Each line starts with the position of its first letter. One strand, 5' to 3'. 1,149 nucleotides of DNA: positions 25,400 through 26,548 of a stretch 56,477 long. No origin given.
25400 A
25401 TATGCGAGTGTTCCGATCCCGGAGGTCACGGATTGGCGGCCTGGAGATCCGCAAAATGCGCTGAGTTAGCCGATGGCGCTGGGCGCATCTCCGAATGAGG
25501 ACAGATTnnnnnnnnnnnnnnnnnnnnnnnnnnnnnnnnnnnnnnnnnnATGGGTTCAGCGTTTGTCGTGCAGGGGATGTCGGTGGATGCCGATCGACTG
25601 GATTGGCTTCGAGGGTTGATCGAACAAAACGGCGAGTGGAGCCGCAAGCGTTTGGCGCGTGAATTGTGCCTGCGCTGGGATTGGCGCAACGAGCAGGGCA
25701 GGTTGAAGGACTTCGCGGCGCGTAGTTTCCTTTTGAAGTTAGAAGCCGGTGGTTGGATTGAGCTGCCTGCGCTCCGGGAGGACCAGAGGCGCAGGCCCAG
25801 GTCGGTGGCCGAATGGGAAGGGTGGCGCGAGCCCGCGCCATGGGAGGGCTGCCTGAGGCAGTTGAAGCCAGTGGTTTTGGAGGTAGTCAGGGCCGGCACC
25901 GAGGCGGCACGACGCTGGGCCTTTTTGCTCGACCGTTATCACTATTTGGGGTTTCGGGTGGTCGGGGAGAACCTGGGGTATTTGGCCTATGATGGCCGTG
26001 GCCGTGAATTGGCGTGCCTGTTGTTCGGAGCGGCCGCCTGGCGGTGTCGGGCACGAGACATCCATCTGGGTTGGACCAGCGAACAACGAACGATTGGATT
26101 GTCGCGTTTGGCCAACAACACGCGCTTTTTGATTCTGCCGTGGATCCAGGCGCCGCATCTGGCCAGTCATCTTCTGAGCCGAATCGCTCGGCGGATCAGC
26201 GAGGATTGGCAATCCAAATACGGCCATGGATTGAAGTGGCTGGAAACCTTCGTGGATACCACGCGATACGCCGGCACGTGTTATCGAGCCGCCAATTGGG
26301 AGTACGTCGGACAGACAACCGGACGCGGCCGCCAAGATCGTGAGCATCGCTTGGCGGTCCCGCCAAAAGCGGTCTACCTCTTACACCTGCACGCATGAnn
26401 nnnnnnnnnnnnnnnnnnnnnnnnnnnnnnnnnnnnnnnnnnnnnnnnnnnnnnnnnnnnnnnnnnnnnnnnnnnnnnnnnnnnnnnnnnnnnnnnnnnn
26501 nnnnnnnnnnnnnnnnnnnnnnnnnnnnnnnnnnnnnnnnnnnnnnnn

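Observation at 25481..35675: DUF4338 (Druantia DruA-like) genes embedded in two unrelated transposon families, each translationally coupled to the DDE transposase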

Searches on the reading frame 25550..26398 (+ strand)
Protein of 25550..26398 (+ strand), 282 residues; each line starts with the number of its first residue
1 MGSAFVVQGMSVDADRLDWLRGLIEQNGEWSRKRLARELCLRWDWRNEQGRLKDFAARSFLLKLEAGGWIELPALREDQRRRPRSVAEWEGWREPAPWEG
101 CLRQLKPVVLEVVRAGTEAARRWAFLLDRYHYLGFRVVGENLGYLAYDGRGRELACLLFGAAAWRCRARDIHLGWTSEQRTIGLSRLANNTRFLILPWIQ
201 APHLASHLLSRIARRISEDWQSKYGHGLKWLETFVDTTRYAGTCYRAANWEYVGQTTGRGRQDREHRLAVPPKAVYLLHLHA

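Call 3: search_protein_families(library=pfam, proteins=[window:25550-26398:+], max_evalue=0.01)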
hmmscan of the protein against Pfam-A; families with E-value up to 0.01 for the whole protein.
window:25550-26398:+ (282 aa): 2 families
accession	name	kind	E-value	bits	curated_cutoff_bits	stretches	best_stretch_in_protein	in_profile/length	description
PF14236.12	DruA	-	7.1e-29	101.3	27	1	71-264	9-225/297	Druantia protein DruA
PF25680.1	Mom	-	0.00011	22.4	27.1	1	129-259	18-135/202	Mom protein family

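Call 13: search_solved_structures(query=window:25550-26398:+, max_evalue=1, show_alignments=2)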
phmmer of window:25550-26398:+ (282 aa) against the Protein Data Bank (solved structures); distinct sequences matched with E-value up to 1: 2.
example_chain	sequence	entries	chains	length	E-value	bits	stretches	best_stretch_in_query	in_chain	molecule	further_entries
8oix_F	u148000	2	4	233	0.08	15.3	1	199-263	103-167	Family T1, proteasome alpha subunit, threonine peptidase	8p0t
8hci_C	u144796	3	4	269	0.54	12.6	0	172-215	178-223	RiPP Recognition protein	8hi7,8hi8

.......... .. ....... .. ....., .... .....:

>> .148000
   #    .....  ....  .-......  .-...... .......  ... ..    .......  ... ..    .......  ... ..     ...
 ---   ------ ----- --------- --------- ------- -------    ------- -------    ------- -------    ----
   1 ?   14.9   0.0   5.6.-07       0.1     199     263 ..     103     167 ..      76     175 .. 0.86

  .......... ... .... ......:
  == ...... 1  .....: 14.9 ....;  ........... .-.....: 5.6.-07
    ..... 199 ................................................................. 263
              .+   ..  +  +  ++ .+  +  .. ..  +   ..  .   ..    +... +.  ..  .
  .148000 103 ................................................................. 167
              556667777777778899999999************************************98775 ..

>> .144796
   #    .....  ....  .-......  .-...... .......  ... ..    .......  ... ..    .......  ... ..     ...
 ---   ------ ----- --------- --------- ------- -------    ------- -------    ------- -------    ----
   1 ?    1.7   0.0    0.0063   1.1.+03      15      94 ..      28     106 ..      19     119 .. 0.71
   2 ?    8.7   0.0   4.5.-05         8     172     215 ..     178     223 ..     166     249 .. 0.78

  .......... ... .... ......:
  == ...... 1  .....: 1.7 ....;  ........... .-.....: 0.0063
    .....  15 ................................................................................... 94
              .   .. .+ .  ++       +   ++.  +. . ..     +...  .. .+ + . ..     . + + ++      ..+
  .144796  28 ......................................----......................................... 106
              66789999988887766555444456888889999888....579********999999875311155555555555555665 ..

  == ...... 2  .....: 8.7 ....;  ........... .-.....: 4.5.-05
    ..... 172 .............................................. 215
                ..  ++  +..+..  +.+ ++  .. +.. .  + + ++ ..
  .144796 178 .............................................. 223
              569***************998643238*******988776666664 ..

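Call 19: find_homologous_proteins(query=window:25550-26398:+, max_evalue=0.00001)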
Query window:25550-26398:+ (282 aa): 7995 proteins with E <= 0.00001 among 8000 candidates; the best 120 are listed.
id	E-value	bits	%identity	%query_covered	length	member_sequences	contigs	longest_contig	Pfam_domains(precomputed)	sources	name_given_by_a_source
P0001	6.2e-191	651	100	100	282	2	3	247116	PF14236.13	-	-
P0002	6.9e-138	477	76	99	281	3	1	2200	PF14236.13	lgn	-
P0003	4.0e-134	465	75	99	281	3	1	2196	PF14236.13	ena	-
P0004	4.0e-134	465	74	99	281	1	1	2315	PF14236.13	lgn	-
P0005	2.0e-132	459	72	99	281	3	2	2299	PF14236.13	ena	-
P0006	3.8e-132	458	72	99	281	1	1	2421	PF14236.13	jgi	jgi:Druantia protein DruA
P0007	1.0e-130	453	73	98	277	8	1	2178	PF14236.13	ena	-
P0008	1.8e-130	453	74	99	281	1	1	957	PF14236.13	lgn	-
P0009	2.0e-130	452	73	99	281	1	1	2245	PF14236.13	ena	-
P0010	2.1e-130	452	72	99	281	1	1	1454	PF14236.13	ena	-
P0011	9.8e-128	444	72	98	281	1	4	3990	PF14236.13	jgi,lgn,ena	jgi:hypothetical protein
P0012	9.7e-127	440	72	95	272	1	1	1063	PF14236.13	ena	-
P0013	1.9e-126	439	69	99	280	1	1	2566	PF14236.13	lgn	-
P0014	1.6e-125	436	72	98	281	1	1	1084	PF14236.13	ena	-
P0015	1.5e-124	433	68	99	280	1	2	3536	PF14236.13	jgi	jgi:hypothetical protein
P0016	2.2e-124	433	68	99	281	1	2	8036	PF14236.13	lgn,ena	-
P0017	3.7e-124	432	67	99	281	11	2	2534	PF25680.2,PF14236.13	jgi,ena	jgi:hypothetical protein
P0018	1.5e-123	430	69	98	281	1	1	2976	PF14236.13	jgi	jgi:hypothetical protein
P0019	6.8e-123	428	68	98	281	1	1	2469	PF14236.13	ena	-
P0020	8.9e-123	427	67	99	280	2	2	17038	PF14236.13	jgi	jgi:hypothetical protein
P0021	1.0e-122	427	68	98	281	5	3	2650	PF14236.13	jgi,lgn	jgi:hypothetical protein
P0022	2.2e-122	426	66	99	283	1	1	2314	PF25680.2,PF14236.13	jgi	jgi:hypothetical protein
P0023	2.8e-122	426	67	99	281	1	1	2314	PF25680.2,PF14236.13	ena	-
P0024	7.5e-122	424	68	99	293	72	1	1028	PF14236.13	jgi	jgi:hypothetical protein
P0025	8.5e-122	424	67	96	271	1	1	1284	PF14236.13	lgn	-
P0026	1.0e-121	424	67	99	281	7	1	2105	PF14236.13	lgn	-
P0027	1.5e-121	423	66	99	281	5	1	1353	PF14236.13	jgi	jgi:hypothetical protein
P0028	2.8e-121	422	65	99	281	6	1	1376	PF14236.13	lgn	-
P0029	4.8e-121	422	65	99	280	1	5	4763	PF14236.13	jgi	jgi:hypothetical protein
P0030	5.7e-121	421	69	100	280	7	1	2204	PF25680.2,PF14236.13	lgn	-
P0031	6.7e-121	421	68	99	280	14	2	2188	PF14236.13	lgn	-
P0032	7.2e-121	421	66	99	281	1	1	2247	PF14236.13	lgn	-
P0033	1.5e-120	420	66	99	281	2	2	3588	PF25680.2,PF14236.13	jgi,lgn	jgi:hypothetical protein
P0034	2.7e-120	419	68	99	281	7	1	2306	PF14236.13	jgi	jgi:hypothetical protein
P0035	2.7e-120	419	70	95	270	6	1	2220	PF14236.13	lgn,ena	-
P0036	4.1e-120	419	67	98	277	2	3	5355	PF14236.13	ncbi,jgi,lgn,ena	ncbi:MAG TPA: Druantia anti-phage system protein DruA [Anaerolineales bacterium]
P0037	1.1e-119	417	67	99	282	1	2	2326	PF14236.13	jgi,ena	jgi:hypothetical protein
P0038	1.7e-119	417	66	99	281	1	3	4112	PF14236.13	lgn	-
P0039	2.0e-119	416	68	97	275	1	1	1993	PF14236.13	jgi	jgi:hypothetical protein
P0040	2.2e-119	416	68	96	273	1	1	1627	PF14236.13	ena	-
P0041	3.7e-119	415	66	99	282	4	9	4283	PF25680.2,PF14236.13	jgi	jgi:hypothetical protein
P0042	4.0e-119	415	65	99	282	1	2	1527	PF14236.13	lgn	-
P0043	5.2e-119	415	69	95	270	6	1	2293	PF14236.13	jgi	-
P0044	2.2e-118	413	65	99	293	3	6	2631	PF14236.13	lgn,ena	-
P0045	3.1e-118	412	67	99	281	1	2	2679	PF14236.13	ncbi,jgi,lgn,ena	-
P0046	3.6e-118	412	66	100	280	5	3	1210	PF14236.13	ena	-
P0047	7.6e-118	411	65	99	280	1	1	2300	PF25680.2,PF14236.13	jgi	jgi:hypothetical protein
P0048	1.7e-117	410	65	95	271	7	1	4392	PF25680.2,PF14236.13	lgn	-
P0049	6.3e-117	408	67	99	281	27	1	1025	PF14236.13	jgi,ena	-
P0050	1.1e-116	407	66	99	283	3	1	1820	PF25680.2,PF14236.13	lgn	-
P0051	2.4e-116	406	65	99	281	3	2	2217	PF14236.13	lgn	-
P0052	3.3e-116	406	68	95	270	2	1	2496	PF14236.13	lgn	-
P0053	4.3e-116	405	63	98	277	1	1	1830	PF14236.13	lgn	-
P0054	1.2e-115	404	68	95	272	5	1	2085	PF14236.13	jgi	jgi:hypothetical protein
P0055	1.6e-115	404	66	99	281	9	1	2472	PF14236.13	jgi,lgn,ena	-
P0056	2.1e-115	403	63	100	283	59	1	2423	PF14236.13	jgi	-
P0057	4.0e-115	402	67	99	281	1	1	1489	PF14236.13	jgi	jgi:hypothetical protein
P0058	4.3e-115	402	66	99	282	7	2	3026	PF14236.13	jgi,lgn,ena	jgi:hypothetical protein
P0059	5.4e-115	402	68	94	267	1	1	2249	PF25680.2,PF14236.13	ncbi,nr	ncbi:MAG: DUF4338 domain-containing protein [Verrucomicrobia bacterium]|nr:DUF4338 domain-containing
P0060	6.4e-115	401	67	96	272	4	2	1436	PF25680.2,PF14236.13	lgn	-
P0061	7.2e-115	401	67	95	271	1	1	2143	PF14236.13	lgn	-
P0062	9.3e-115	401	65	99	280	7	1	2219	PF14236.13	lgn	-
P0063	2.8e-114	399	65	96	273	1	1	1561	PF14236.13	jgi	jgi:hypothetical protein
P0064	5.2e-114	399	64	100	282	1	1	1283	PF25680.2,PF14236.13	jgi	jgi:hypothetical protein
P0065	7.0e-114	398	65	99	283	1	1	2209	PF25680.2,PF14236.13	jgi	jgi:hypothetical protein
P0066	7.0e-114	398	64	98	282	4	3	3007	PF14236.13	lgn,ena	-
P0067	9.4e-114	398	65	95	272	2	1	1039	PF25680.2,PF14236.13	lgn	-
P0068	9.7e-114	398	65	99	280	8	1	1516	PF14236.13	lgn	-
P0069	1.7e-113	397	65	99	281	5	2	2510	PF14236.13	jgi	jgi:hypothetical protein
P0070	2.1e-113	397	64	99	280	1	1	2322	PF14236.13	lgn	-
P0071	2.2e-113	396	66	96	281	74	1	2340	PF14236.13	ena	-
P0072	4.2e-113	396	64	99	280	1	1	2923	PF14236.13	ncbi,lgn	-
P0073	6.2e-113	395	65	99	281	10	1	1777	PF14236.13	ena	-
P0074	1.0e-112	394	64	99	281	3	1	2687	PF14236.13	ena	-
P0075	1.1e-112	394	63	100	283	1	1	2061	PF25680.2,PF14236.13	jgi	jgi:hypothetical protein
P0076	1.4e-112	394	63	99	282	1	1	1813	PF14236.13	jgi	jgi:Domain of unknown function (DUF4338)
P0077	4.0e-112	392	64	99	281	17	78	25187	PF14236.13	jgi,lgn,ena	jgi:hypothetical protein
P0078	4.7e-112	392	66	96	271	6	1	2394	PF25680.2,PF14236.13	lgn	-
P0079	7.5e-112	391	61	98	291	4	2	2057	PF14236.13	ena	-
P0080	1.0e-111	391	63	99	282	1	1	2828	PF14236.13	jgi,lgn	-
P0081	1.0e-111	391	64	99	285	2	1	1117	PF14236.13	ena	-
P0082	2.0e-111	390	61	99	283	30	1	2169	PF25680.2,PF14236.13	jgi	jgi:hypothetical protein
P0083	2.3e-111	390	63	99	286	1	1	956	PF14236.13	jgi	jgi:hypothetical protein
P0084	2.4e-111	390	63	99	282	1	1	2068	PF14236.13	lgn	-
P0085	2.8e-111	390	64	99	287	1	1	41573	PF14236.13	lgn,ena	-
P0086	3.2e-111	389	63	98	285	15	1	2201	PF14236.13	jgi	jgi:hypothetical protein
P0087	8.3e-111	388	63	99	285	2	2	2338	PF14236.13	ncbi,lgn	-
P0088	8.5e-111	388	62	100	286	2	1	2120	PF14236.13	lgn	-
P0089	9.7e-111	388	63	99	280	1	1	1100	PF14236.13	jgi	jgi:hypothetical protein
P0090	1.4e-110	387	65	95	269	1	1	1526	PF14236.13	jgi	jgi:hypothetical protein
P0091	1.4e-110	387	63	99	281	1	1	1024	PF14236.13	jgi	jgi:hypothetical protein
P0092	1.5e-110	387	62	99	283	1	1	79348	PF14236.13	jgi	jgi:hypothetical protein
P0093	1.5e-110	387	64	97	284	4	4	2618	PF14236.13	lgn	-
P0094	1.5e-110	387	64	98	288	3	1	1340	PF14236.13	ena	-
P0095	1.7e-110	387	63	100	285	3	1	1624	PF14236.13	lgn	-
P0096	2.2e-110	387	64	99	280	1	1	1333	PF14236.13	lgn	-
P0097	2.5e-110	386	61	99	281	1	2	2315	PF14236.13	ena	-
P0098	2.6e-110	386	63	98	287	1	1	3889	PF14236.13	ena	-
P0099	3.2e-110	386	61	99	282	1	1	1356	PF14236.13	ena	-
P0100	3.5e-110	386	60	99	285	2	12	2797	PF14236.13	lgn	-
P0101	3.8e-110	386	60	99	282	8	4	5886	PF14236.13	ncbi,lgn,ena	-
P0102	4.1e-110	386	62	99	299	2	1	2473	PF14236.13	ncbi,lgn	-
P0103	5.0e-110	385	61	100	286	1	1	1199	PF14236.13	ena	-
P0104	5.1e-110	385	61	99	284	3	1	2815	PF14236.13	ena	-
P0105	5.9e-110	385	60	100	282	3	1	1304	PF14236.13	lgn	-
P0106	6.7e-110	385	64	95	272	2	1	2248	PF14236.13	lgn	-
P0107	7.4e-110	385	61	100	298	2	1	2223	PF14236.13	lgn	-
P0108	8.0e-110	385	61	98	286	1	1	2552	PF14236.13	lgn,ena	-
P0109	8.7e-110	385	63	98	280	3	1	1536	PF14236.13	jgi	-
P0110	1.0e-109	384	62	99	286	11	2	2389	PF14236.13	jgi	jgi:hypothetical protein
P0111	1.0e-109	384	62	97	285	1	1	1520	PF14236.13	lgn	-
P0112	1.1e-109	384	63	100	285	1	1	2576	PF14236.13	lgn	-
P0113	1.3e-109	384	64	95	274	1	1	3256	PF14236.13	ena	-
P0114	1.3e-109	384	62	99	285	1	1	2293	PF14236.13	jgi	jgi:hypothetical protein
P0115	1.3e-109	384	64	97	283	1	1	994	PF14236.13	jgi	jgi:hypothetical protein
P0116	1.3e-109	384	61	99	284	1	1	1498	PF14236.13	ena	-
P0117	1.5e-109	384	63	98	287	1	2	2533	PF14236.13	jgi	jgi:hypothetical protein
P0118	1.6e-109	384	64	97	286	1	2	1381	PF14236.13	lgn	-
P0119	2.0e-109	383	62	98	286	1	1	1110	PF14236.13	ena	-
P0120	2.1e-109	383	61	99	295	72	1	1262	PF14236.13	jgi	jgi:hypothetical protein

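Call 21: find_encoding_contigs(protein=P0077, flank=4000, max_places=8)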
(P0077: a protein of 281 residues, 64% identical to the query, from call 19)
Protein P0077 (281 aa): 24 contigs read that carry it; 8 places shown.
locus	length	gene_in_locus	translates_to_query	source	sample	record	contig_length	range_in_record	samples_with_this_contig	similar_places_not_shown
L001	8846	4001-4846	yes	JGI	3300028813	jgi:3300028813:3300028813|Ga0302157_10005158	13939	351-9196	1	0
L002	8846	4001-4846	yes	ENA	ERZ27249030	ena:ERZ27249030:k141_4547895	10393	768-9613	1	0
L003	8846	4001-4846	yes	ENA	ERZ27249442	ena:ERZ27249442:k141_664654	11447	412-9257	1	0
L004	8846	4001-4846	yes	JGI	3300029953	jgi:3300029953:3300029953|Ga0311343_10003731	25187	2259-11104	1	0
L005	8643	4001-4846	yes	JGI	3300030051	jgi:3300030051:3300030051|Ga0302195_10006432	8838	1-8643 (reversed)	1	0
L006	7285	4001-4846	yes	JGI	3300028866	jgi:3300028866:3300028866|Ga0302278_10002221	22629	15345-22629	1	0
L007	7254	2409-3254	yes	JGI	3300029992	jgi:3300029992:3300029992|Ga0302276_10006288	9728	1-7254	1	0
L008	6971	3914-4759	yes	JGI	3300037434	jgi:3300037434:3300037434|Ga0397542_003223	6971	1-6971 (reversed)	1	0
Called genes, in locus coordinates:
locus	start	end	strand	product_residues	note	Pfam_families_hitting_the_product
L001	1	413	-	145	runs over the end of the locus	-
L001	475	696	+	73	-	-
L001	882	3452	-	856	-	PF00270:DEAD, PF00271:Helicase_C, PF21010:HA2_C (weak), PF08482:HrpB_C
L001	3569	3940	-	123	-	-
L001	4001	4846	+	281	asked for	PF14236:DruA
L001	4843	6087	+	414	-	PF06782:UPF0236 (faint)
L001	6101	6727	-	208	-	PF01073:3Beta_HSD, PF01370:Epimerase, PF04321:RmlD_sub_bind, PF13460:NAD_binding_10, PF07993:NAD_binding_4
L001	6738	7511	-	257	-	PF00106:adh_short, PF08659:KR (weak), PF13561:adh_short_C2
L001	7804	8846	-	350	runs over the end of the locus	PF00793:DAHP_synth_1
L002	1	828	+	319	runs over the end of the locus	-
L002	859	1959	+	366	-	PF04055:Radical_SAM, PF13186:SPASM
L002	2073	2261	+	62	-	-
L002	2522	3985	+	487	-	PF07944:Beta-AFase-like_GH127_cat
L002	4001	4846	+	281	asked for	PF14236:DruA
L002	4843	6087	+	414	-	PF06782:UPF0236 (faint)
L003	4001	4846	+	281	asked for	PF14236:DruA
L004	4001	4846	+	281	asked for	PF14236:DruA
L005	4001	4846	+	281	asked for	PF14236:DruA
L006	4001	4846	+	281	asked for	PF14236:DruA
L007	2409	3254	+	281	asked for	PF14236:DruA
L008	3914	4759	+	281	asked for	PF14236:DruA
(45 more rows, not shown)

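Call 27: search_protein_families(library=padloc, proteins=[window:25550-26398:+], max_evalue=0.01)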
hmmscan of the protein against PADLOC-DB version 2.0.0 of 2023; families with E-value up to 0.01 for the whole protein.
window:25550-26398:+ (282 aa): 0 families

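Call 28: search_protein_families(library=ncbifam, proteins=[window:25550-26398:+], max_evalue=0.01)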
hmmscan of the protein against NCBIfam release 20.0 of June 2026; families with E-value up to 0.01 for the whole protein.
window:25550-26398:+ (282 aa): 0 families

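Call 32: search_dna_similar(query=window:25550-26398:+, collection=plasmids, mode=protein, max_rows=40, rows=spread)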
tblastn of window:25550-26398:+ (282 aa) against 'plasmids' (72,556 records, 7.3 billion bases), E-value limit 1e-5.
Records with a match: 2; places in all: 3; records where one place covers at least 80% of the query: 1.
Best place of each record, by identity: <60% 2.
By first word of the organism name: Candidatus 2.
By predicted mobility (MOB-suite, as given by PLSDB): non-mobilizable 2.
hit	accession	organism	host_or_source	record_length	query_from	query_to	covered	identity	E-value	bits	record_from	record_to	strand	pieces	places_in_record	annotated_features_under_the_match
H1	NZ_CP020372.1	Candidatus Thiodictyon syntrophicum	meromictic lake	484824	9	282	97%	41.8%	5e-51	186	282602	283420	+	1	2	DUF4338 domain-containing protein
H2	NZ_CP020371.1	Candidatus Thiodictyon syntrophicum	meromictic lake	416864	123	281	56%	44.7%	2e-25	112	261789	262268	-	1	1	ISAs1 family transposase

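Call 33: get_annotated_region(hit=H1, flank=5000)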
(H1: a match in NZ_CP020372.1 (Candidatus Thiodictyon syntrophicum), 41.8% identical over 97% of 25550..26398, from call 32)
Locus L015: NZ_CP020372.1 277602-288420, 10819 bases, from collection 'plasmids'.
description: Candidatus Thiodictyon syntrophicum strain Cad16T plasmid pTs485, complete sequence
organism: Candidatus Thiodictyon syntrophicum (NCBI taxid 1166950)
taxonomy: Bacteria; Pseudomonadota; Gammaproteobacteria; Chromatiales; Chromatiaceae; Thiodictyon; Candidatus Thiodictyon syntrophicum
host: -; source: meromictic lake; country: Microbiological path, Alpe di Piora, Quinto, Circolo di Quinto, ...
typing (MOB-suite, as given by PLSDB): non-mobilizable
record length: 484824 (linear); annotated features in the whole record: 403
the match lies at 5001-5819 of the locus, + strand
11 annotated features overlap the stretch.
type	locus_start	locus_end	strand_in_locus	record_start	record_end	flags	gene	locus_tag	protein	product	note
CDS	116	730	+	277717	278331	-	-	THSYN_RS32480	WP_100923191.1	SDR family oxidoreductase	-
CDS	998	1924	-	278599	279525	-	-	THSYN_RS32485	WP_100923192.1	alpha/beta fold hydrolase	-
CDS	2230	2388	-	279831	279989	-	-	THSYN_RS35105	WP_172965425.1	hypothetical protein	-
CDS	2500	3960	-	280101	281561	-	-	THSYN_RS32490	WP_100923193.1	FAD-dependent oxidoreductase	-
CDS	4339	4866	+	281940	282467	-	-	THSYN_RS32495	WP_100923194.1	DUF2235 domain-containing protein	-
CDS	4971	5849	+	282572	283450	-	-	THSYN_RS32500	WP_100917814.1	DUF4338 domain-containing protein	-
CDS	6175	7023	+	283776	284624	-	-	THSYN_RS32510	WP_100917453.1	site-specific integrase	-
CDS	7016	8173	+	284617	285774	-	-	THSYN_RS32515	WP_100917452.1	IS91 family transposase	-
CDS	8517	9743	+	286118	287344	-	-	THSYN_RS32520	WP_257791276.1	IS4 family transposase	-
CDS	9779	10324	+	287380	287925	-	-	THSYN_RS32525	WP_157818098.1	DUF2235 domain-containing protein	-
CDS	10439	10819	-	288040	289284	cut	-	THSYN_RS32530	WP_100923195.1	Coenzyme F420 hydrogenase/dehydrogenase, beta subunit C-terminal domain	-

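Call 34: get_annotated_region(hit=H2, flank=4000)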
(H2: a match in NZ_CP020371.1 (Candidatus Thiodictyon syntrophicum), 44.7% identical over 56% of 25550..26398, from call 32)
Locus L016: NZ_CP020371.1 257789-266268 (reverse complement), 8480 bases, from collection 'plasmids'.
description: Candidatus Thiodictyon syntrophicum strain Cad16T plasmid pTs417, complete sequence
organism: Candidatus Thiodictyon syntrophicum (NCBI taxid 1166950)
taxonomy: Bacteria; Pseudomonadota; Gammaproteobacteria; Chromatiales; Chromatiaceae; Thiodictyon; Candidatus Thiodictyon syntrophicum
host: -; source: meromictic lake; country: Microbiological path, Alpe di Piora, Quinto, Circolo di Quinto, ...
typing (MOB-suite, as given by PLSDB): non-mobilizable
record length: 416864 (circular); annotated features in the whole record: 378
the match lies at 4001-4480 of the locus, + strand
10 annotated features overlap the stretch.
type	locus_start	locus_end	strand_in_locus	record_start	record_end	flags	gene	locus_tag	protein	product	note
CDS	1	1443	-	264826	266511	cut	-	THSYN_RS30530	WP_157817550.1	IS66 family transposase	-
CDS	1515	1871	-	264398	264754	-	tnpB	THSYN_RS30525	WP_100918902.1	IS66 family insertion sequence element accessory protein TnpB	-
CDS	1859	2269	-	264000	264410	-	-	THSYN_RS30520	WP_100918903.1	hypothetical protein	-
CDS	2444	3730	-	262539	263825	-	-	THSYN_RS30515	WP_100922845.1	ISKra4 family transposase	-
CDS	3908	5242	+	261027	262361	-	-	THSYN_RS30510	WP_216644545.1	ISAs1 family transposase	-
CDS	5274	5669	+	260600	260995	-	-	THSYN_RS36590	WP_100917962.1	hypothetical protein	-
CDS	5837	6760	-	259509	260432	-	traF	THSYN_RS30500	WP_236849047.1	conjugal transfer protein TraF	-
CDS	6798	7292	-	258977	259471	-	-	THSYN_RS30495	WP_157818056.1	FlhC family transcriptional regulator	GO:0045893 - positive regulation of DNA-templated transcription [Evidence IEA]; GO:1902208 - regulation of ...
CDS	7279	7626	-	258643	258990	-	-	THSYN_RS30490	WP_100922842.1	hypothetical protein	-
CDS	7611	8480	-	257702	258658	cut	-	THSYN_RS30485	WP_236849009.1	transglycosylase SLT domain-containing protein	-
